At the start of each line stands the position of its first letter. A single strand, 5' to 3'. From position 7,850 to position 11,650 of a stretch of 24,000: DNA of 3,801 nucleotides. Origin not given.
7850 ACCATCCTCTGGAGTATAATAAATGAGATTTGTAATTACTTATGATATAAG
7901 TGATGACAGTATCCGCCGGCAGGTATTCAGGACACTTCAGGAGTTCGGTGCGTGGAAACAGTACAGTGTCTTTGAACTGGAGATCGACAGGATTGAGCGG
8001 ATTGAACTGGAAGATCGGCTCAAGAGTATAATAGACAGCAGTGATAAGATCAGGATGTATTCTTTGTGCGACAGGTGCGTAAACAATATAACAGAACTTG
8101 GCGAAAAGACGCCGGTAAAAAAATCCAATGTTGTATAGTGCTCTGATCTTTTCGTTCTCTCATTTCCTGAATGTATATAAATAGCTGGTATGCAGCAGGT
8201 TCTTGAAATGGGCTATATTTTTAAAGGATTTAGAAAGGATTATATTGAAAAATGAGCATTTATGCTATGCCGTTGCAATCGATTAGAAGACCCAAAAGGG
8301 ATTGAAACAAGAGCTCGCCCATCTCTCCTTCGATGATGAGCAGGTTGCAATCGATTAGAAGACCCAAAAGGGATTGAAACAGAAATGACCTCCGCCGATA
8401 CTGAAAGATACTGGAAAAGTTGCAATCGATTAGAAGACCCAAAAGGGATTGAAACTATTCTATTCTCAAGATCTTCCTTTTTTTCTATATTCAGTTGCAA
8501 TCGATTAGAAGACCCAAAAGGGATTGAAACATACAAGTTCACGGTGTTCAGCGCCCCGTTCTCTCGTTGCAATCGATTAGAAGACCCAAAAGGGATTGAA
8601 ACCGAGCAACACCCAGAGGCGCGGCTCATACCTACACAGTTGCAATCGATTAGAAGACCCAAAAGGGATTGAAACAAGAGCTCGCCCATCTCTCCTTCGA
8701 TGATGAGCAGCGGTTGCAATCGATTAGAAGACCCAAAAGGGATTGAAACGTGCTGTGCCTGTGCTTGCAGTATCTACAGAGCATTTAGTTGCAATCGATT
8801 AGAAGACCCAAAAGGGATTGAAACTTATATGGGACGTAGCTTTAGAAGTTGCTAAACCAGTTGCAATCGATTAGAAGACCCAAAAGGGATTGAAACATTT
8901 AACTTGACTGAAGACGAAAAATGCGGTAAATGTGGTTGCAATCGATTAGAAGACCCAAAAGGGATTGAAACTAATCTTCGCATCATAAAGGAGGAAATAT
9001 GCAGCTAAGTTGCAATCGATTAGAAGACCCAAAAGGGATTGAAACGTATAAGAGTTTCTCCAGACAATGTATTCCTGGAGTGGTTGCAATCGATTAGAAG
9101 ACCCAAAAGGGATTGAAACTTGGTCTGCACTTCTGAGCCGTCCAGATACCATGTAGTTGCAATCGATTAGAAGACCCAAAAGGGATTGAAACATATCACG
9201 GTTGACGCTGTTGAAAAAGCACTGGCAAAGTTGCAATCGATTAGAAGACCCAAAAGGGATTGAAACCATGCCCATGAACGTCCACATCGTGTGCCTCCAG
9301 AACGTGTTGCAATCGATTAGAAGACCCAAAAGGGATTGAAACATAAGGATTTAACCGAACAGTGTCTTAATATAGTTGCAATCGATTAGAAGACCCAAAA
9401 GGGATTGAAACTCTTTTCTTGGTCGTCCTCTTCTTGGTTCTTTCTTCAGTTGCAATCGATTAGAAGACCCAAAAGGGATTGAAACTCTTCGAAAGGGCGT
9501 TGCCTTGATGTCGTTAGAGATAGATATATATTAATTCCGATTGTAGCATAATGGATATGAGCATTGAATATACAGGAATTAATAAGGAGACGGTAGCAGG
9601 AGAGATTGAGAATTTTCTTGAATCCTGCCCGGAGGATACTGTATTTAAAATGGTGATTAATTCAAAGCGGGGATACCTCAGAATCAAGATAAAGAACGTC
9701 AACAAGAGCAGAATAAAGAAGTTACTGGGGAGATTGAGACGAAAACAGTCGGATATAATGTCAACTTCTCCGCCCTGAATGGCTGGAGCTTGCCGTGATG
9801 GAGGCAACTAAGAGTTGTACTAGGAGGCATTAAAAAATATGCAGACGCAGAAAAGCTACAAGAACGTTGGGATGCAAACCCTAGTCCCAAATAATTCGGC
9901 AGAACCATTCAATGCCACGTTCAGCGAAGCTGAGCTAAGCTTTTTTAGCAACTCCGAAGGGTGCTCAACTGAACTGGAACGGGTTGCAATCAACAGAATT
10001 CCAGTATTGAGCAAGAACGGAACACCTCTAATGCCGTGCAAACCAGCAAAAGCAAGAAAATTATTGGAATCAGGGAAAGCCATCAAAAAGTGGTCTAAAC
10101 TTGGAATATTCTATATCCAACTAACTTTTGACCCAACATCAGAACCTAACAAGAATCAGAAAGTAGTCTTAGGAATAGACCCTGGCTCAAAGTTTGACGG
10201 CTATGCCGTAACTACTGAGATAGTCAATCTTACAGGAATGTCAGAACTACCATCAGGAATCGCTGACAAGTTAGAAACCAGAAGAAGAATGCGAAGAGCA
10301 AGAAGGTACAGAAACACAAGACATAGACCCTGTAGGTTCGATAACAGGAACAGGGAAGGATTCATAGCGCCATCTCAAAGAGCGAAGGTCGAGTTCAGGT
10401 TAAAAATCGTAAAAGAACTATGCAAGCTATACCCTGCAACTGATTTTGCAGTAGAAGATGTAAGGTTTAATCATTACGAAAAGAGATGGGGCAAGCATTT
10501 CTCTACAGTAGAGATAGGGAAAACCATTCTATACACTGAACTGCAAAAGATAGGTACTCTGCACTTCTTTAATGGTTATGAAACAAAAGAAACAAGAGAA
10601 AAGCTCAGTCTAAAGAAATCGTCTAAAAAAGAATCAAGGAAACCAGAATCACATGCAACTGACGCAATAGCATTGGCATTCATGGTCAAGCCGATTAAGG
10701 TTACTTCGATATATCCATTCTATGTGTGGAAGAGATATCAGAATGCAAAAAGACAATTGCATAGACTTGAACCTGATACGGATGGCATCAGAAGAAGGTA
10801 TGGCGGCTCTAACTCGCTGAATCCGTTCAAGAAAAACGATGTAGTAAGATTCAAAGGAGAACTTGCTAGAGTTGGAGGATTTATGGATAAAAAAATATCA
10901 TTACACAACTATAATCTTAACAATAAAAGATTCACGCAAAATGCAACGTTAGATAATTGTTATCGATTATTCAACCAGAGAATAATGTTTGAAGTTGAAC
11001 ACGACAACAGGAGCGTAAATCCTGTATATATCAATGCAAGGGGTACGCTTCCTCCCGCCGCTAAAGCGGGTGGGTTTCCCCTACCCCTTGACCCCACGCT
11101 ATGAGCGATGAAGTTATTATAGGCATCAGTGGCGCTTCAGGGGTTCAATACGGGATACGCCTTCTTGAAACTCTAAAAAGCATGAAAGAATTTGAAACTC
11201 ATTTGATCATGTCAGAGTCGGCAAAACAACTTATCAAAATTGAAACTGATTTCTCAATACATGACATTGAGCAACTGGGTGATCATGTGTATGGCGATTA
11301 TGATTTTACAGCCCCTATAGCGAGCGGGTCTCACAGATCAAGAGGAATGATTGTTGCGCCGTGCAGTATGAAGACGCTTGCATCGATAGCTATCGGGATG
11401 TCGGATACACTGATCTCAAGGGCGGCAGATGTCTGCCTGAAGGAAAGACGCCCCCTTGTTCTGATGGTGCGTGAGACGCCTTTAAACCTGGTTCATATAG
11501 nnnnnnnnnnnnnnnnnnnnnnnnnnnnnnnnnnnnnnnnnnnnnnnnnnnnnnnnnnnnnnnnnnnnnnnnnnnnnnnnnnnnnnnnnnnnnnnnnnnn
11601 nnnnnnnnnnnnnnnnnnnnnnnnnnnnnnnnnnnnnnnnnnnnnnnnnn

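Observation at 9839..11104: IsrB-like (HNH-less IscB) RNA-guided nuclease candidate in an archaeal genome, ~350 nt downstream of a type I CRISPR array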

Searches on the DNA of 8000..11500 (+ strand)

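Call 7: search_rna_families(source=window, start=8000, end=11500, threshold=evalue, max_evalue=1, show_alignments=3)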
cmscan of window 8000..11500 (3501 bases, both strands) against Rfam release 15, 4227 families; matches with E-value up to 1: 36.
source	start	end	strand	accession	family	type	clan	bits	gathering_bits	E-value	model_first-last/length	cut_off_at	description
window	9760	9969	+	RF02033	HEARO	Gene;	-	49.2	83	2.8e-08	1-211/211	no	HNH endonuclease-associated RNA and ORF (HEARO) RNA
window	8272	8308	-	RF01373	CRISPR-DR60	Gene; CRISPR;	-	36.3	45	0.00018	1-37/37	no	CRISPR RNA direct repeat element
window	8344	8380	-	RF01373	CRISPR-DR60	Gene; CRISPR;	-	36.3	45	0.00018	1-37/37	no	CRISPR RNA direct repeat element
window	8419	8455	-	RF01373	CRISPR-DR60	Gene; CRISPR;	-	36.3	45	0.00018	1-37/37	no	CRISPR RNA direct repeat element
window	8494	8530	-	RF01373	CRISPR-DR60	Gene; CRISPR;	-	36.3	45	0.00018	1-37/37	no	CRISPR RNA direct repeat element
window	8566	8602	-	RF01373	CRISPR-DR60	Gene; CRISPR;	-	36.3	45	0.00018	1-37/37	no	CRISPR RNA direct repeat element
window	8639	8675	-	RF01373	CRISPR-DR60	Gene; CRISPR;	-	36.3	45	0.00018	1-37/37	no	CRISPR RNA direct repeat element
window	8713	8749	-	RF01373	CRISPR-DR60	Gene; CRISPR;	-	36.3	45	0.00018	1-37/37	no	CRISPR RNA direct repeat element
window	8788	8824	-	RF01373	CRISPR-DR60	Gene; CRISPR;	-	36.3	45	0.00018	1-37/37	no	CRISPR RNA direct repeat element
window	8860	8896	-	RF01373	CRISPR-DR60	Gene; CRISPR;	-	36.3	45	0.00018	1-37/37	no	CRISPR RNA direct repeat element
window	8935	8971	-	RF01373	CRISPR-DR60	Gene; CRISPR;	-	36.3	45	0.00018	1-37/37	no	CRISPR RNA direct repeat element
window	9009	9045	-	RF01373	CRISPR-DR60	Gene; CRISPR;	-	36.3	45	0.00018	1-37/37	no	CRISPR RNA direct repeat element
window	9083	9119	-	RF01373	CRISPR-DR60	Gene; CRISPR;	-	36.3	45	0.00018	1-37/37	no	CRISPR RNA direct repeat element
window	9156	9192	-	RF01373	CRISPR-DR60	Gene; CRISPR;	-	36.3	45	0.00018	1-37/37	no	CRISPR RNA direct repeat element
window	9230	9266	-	RF01373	CRISPR-DR60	Gene; CRISPR;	-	36.3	45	0.00018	1-37/37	no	CRISPR RNA direct repeat element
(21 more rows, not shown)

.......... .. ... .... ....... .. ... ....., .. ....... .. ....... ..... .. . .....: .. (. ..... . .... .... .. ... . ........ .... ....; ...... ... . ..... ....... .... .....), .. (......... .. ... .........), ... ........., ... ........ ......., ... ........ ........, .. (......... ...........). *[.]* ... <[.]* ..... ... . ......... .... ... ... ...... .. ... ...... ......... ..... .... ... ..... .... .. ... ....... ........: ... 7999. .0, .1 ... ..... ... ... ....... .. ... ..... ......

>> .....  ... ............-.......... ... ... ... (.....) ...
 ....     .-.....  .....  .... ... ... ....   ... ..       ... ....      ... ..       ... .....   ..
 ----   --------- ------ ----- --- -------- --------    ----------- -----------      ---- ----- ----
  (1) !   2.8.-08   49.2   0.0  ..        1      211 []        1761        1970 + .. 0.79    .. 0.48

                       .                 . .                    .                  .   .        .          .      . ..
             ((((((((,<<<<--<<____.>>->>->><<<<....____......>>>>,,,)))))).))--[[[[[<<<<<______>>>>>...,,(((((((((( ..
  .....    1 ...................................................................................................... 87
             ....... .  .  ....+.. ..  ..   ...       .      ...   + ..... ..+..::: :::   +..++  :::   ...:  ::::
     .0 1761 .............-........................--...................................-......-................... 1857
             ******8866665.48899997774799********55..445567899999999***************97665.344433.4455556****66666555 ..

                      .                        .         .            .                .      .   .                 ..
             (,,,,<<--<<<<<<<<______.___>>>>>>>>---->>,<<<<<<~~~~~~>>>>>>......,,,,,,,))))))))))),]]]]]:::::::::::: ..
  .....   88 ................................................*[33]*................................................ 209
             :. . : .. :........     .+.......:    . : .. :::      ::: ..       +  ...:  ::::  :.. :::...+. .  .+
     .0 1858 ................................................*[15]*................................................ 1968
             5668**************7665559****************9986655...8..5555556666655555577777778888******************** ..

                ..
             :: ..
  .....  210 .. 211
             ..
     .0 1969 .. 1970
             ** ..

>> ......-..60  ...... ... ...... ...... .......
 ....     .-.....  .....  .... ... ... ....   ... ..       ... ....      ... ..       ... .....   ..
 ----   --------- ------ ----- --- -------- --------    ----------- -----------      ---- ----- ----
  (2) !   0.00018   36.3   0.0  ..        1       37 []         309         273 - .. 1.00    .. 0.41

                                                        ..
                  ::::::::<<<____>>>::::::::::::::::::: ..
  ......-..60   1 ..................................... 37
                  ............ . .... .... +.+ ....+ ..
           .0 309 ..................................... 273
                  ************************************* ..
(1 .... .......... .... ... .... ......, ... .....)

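Call 39: search_rna_families(sources=[L001, L003, L006, L007, L012, L030, L008, L026, L025, L038, L037, L040, L022, L011], threshold=evalue, max_evalue=0.001)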
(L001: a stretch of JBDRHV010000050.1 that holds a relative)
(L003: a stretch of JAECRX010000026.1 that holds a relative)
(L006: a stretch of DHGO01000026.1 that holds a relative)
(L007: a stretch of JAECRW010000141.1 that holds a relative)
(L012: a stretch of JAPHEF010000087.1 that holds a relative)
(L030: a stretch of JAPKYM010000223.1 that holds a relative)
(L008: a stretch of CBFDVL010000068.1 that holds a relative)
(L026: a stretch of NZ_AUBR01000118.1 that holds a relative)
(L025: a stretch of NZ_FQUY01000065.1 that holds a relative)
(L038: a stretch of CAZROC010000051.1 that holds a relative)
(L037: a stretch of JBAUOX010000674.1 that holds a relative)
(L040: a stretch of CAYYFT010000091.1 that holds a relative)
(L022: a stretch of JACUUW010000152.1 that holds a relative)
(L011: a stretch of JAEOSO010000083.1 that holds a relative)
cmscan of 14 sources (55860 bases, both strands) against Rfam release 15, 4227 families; matches with E-value up to 0.001: 13.
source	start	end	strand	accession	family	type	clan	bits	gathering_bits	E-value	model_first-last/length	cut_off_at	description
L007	2915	3134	+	RF02033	HEARO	Gene;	-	84.3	83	1.3e-15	1-211/211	no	HNH endonuclease-associated RNA and ORF (HEARO) RNA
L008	4742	4968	+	RF02033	HEARO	Gene;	-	78.8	83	2.9e-14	1-211/211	no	HNH endonuclease-associated RNA and ORF (HEARO) RNA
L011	4900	5123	+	RF02033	HEARO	Gene;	-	78.5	83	3.5e-14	1-211/211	no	HNH endonuclease-associated RNA and ORF (HEARO) RNA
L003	2838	3051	+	RF02033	HEARO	Gene;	-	74.3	83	3.5e-13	1-211/211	no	HNH endonuclease-associated RNA and ORF (HEARO) RNA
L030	170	385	+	RF02033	HEARO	Gene;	-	70.7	83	2.8e-12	1-211/211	no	HNH endonuclease-associated RNA and ORF (HEARO) RNA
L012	126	337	+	RF02033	HEARO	Gene;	-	69.2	83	6.2e-12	1-211/211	no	HNH endonuclease-associated RNA and ORF (HEARO) RNA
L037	1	239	+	RF02033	HEARO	Gene;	-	68.1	83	1.1e-11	1-211/211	no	HNH endonuclease-associated RNA and ORF (HEARO) RNA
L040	240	455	+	RF02033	HEARO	Gene;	-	66.2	83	3.3e-11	1-211/211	no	HNH endonuclease-associated RNA and ORF (HEARO) RNA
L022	3682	3900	+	RF02033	HEARO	Gene;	-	66.2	83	3.4e-11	1-211/211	no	HNH endonuclease-associated RNA and ORF (HEARO) RNA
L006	376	592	+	RF02033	HEARO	Gene;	-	61.4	83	5e-10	1-211/211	no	HNH endonuclease-associated RNA and ORF (HEARO) RNA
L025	2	221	+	RF02033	HEARO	Gene;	-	60.8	83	7.1e-10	1-211/211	no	HNH endonuclease-associated RNA and ORF (HEARO) RNA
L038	43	184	+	RF02033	HEARO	Gene;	-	48.3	83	7.6e-07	1-211/211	no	HNH endonuclease-associated RNA and ORF (HEARO) RNA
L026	494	751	+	RF02033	HEARO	Gene;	-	37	83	0.00043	1-211/211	no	HNH endonuclease-associated RNA and ORF (HEARO) RNA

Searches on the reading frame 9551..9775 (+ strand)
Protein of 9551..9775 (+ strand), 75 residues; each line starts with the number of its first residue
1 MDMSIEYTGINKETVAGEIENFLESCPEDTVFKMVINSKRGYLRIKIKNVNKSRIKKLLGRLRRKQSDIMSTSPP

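Call 23: search_protein_families(library=pfam, proteins=[window:9551-9775:+], max_evalue=0.001)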
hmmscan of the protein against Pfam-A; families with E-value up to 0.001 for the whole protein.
window:9551-9775:+ (75 aa): 0 families

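Call 28: find_homologous_proteins(query=window:9551-9757:+, max_evalue=0.001)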
Query seq(69 aa) (69 aa): 190 proteins with E <= 0.001 among 190 candidates; the best 120 are listed.
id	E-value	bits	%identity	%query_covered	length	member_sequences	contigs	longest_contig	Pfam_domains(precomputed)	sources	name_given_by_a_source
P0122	3.6e-35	136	100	97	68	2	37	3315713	-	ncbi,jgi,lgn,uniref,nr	ncbi:hypothetical protein ANME2D_01385 [Candidatus Methanoperedens nitroreducens]|uniref:Uncharacter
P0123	2.6e-30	120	87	97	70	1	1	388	-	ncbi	-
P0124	6.4e-30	119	86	94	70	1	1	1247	-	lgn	-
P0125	8.0e-30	119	85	99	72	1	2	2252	-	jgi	jgi:hypothetical protein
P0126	8.5e-30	119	82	99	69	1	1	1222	-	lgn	-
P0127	2.0e-29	118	84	97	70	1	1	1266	-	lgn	-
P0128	2.2e-29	117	86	96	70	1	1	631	-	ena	-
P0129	2.4e-29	117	86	96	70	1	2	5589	-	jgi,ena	jgi:hypothetical protein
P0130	2.6e-29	117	86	96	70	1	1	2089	-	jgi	jgi:hypothetical protein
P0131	4.1e-29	117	82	97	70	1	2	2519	-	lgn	-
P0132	4.2e-29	117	81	97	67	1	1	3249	-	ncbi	-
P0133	6.9e-29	116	85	96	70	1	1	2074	-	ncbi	-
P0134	8.8e-29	116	82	96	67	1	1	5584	-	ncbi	-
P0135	1.5e-28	115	81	97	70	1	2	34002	-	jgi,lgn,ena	-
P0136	1.7e-28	115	87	91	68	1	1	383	-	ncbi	-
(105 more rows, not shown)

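Call 30: find_encoding_contigs(protein=P0122, flank=4000, max_places=8)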
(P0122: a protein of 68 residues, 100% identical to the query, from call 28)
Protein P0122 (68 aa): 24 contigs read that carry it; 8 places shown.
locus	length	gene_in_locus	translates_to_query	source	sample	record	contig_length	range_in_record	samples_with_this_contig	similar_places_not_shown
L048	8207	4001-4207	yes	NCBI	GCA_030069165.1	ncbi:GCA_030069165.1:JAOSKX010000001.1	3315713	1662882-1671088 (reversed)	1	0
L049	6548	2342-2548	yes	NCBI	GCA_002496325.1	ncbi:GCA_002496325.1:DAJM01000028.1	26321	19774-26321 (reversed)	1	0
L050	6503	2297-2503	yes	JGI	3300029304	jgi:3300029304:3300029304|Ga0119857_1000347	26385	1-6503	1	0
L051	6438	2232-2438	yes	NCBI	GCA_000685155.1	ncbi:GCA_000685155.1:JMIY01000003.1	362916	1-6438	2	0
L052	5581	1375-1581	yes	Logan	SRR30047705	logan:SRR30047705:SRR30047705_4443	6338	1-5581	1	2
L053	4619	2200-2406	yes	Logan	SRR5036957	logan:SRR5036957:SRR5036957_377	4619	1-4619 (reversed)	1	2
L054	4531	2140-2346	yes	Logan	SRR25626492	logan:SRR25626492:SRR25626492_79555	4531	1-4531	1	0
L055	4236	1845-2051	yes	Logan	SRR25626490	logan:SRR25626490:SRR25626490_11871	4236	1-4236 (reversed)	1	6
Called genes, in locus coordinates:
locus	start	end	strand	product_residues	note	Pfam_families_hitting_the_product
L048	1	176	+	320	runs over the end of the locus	PF00561:Abhydrolase_1, PF12697:Abhydrolase_6, PF06821:Ser_hydrolase (faint)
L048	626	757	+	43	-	-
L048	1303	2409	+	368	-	PF01609:DDE_Tnp_1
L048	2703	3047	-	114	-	PF07282:Cas12f1-like_TNB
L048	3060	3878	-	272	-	PF01385:OrfB_IS605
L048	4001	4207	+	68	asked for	-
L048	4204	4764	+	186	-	PF02441:Flavoprotein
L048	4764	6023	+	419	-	PF20695:UbiD_N, PF01977:UbiD, PF20696:UbiD_C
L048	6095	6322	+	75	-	PF15919:HicB_lk_antitox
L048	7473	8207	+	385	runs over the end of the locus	PF04412:AcnX, PF28403:AcnX_2nd, PF28406:AcnX_3rd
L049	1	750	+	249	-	?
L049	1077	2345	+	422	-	-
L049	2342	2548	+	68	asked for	-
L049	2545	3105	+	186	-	PF02441:Flavoprotein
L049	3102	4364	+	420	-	PF20695:UbiD_N, PF01977:UbiD, PF20696:UbiD_C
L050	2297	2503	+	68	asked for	-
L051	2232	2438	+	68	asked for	-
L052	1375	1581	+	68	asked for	-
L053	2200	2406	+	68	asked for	-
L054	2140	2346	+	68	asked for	-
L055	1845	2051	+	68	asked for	-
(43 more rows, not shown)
